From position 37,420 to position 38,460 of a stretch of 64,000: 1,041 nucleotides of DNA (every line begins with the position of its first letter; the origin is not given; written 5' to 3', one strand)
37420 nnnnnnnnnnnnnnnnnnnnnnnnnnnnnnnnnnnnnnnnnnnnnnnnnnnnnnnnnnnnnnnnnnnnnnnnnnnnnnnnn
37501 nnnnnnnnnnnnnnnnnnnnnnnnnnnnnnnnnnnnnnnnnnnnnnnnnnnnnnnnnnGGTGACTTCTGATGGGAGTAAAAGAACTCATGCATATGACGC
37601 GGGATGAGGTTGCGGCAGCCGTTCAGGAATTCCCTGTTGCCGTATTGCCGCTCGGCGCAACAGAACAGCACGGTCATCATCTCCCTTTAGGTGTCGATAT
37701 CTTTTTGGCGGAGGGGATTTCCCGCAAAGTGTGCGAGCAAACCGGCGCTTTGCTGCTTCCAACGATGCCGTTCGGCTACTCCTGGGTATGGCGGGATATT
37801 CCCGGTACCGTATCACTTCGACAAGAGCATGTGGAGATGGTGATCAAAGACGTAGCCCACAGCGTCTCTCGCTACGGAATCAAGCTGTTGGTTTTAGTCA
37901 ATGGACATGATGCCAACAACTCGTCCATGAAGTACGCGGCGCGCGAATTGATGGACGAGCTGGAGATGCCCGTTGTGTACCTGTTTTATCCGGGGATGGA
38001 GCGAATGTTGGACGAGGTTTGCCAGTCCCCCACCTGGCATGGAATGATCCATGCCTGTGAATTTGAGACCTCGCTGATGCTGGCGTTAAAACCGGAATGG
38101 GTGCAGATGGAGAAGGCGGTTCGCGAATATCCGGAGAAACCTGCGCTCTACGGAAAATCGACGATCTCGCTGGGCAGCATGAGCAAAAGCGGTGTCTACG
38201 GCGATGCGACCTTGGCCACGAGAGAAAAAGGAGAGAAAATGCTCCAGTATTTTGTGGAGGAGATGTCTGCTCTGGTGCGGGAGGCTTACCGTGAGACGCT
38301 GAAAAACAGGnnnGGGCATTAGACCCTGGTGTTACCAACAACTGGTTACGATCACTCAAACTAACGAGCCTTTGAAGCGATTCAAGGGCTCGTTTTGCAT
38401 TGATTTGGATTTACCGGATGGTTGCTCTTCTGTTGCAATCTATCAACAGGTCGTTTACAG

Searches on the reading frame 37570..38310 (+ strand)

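Call 23: search_protein_families(library=pfam, proteins=[window:37570-38310:+], max_evalue=0.0001)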
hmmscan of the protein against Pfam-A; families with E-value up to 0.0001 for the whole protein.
window:37570-38310:+ (247 aa): 1 family
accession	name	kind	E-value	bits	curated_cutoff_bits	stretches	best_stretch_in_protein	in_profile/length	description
PF02633.19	Creatininase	-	5.8e-70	235.8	31.3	1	8-236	2-238/238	Creatinine amidohydrolase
